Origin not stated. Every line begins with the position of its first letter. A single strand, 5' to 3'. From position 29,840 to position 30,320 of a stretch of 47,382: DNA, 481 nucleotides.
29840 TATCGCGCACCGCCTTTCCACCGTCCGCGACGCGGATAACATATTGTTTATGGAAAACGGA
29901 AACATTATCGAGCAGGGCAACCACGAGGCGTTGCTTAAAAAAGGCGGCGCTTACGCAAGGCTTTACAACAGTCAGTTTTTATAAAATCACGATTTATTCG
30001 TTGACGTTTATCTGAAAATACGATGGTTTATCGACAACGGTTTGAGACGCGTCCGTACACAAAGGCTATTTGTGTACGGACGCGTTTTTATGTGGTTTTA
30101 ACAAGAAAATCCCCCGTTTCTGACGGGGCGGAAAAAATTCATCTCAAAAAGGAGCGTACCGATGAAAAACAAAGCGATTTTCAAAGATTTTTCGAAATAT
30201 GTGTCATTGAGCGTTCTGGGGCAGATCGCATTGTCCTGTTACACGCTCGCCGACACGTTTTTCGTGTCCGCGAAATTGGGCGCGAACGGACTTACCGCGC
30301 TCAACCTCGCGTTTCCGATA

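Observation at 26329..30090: Two paralogous ~90-nt promoter-plus-hairpin modules with compensatory stem changes, upstream of an ABC exporter and a MATE pump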

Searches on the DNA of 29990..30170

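Call 28: search_rna_families(source=window, start=29990, end=30170, threshold=evalue, max_evalue=10, show_alignments=3)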
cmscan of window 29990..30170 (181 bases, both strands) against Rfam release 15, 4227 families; matches with E-value up to 10: 17.
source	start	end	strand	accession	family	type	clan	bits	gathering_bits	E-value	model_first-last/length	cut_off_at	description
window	30045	30087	+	RF04176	mir-3149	Gene; miRNA;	-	28.9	100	0.00073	1-83/83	no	mir-3149 microRNA precursor family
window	29996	30091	+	RF04177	BTnc201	Gene; sRNA;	-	20.1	105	0.16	1-99/99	no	Bacteroides sRNA BTnc201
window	30048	30084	+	RF03955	MIR2934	Gene; miRNA;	-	18.9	100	0.29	1-113/113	no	MIR2934 microRNA precursor family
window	30045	30086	+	RF04208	MIR8742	Gene; miRNA;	-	18.1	130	0.15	1-131/131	no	MIR8742 microRNA precursor family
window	30046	30087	-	RF04208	MIR8742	Gene; miRNA;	-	15.7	130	0.7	1-131/131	no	MIR8742 microRNA precursor family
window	29995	30105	-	RF01579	RUF2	Gene; sRNA;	-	14.8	90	9.1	1-154/154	no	Plasmodium RNA of unknown function RUF2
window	30046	30084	-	RF04273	MIR827_2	Gene; miRNA;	CL00143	14.7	67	6.4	1-89/89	no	MIR827_2 microRNA precursor family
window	30100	30128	+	RF03050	RAGATH-25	Gene; sRNA;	-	14.5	49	0.26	24-49/50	no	RAGATH-25 RNA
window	30048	30085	-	RF03362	mir-9436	Gene; miRNA;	-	14.3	80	3.1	1-66/66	no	mir-9436 microRNA precursor family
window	30023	30105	+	RF00714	MIR535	Gene; miRNA;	-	13.9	64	2.9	1-95/95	no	MIR535 microRNA precursor family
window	30044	30088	+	RF00785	mir-90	Gene; miRNA;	-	13.8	68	3.3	1-84/84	no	mir-90 microRNA precursor family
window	30051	30101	-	RF00243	traJ_5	Cis-reg;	CL00016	13.8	50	8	18-72/109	no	traJ 5' UTR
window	30044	30088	+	RF00053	mir-7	Gene; miRNA;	-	13.5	51.8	3.6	1-91/91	no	mir-7 microRNA precursor family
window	29990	30031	-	RF01520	CC0734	Gene; sRNA;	-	13.3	45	6.9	1-44/95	3'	caulobacter sRNA CC0734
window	30048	30148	-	RF02822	Srn266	Gene; sRNA;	-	13.2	63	7.8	1-112/112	no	Streptococcus RNA 266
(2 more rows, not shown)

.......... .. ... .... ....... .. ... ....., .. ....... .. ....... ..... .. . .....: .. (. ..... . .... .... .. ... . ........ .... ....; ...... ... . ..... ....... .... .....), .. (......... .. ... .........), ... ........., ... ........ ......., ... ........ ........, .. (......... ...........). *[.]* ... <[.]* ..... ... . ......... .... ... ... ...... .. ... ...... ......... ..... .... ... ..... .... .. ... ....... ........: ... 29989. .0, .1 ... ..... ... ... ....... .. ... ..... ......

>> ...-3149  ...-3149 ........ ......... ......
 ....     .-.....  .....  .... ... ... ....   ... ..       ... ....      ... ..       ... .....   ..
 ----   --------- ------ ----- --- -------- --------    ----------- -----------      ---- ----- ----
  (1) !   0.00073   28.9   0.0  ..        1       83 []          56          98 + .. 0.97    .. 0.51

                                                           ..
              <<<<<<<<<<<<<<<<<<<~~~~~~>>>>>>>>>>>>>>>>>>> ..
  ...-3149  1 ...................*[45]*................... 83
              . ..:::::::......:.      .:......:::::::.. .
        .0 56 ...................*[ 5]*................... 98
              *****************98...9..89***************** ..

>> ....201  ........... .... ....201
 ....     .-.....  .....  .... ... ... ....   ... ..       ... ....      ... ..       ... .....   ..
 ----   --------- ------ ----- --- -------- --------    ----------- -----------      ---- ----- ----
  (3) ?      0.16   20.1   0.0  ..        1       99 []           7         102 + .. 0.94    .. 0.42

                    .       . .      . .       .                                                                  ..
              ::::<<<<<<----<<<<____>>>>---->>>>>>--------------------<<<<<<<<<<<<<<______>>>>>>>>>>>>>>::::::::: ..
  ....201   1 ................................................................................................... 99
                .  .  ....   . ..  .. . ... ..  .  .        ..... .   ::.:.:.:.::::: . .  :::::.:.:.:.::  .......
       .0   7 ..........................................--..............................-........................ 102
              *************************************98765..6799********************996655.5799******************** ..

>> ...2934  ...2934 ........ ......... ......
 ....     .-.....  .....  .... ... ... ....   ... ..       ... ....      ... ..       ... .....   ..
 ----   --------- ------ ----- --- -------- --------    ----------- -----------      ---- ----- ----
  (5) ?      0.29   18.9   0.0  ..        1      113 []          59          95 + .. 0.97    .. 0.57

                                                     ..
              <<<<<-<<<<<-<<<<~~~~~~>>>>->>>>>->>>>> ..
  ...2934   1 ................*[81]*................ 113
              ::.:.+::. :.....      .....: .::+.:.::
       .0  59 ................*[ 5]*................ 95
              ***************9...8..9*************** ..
